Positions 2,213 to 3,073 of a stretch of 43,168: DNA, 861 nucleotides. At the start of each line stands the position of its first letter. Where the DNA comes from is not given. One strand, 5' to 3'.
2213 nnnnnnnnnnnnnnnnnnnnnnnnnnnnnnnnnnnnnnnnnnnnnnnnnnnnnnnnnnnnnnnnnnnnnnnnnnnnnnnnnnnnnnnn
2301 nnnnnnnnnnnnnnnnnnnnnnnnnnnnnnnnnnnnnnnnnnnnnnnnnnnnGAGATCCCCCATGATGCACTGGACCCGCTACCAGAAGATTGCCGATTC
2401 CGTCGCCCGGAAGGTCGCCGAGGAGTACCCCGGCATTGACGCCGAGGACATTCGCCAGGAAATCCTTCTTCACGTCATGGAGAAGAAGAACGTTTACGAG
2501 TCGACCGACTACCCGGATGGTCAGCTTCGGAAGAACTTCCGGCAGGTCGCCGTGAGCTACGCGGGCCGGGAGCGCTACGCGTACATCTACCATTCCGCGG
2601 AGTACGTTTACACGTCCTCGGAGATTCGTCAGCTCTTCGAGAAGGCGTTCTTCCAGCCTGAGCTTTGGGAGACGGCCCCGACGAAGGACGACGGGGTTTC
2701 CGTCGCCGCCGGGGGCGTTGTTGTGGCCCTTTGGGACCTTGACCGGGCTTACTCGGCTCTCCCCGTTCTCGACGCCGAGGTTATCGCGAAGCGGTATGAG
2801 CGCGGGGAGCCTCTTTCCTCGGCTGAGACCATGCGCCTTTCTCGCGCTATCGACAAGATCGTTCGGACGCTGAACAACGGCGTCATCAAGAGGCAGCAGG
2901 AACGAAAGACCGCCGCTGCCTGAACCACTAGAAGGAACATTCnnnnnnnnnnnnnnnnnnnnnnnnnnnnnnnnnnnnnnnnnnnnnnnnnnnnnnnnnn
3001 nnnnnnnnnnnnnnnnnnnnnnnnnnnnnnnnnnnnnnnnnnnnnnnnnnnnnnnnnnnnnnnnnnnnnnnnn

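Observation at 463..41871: Orientation-locked intergenic motif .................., about 19 copies across both genome arms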

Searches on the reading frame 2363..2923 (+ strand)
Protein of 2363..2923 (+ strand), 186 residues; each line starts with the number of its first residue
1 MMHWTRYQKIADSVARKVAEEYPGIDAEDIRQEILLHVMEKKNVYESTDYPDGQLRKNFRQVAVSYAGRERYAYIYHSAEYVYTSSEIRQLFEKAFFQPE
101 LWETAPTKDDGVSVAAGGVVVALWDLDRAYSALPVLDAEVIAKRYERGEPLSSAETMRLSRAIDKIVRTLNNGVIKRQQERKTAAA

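Call 12: search_protein_families(library=pfam, proteins=[window:2363-2923:+], max_evalue=0.01)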
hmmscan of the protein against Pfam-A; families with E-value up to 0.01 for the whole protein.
window:2363-2923:+ (186 aa): 0 families

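Call 13: search_protein_families(library=phrogs, proteins=[window:2363-2923:+], max_evalue=0.001)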
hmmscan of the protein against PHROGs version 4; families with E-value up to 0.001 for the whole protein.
window:2363-2923:+ (186 aa): 2 families
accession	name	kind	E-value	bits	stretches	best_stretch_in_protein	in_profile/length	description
phrog_354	-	transcription regulation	2.7e-21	77.3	1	2-181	3-172/220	sigma-K factor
phrog_1340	-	unknown function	3.3e-05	25.1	1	6-61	27-84/112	-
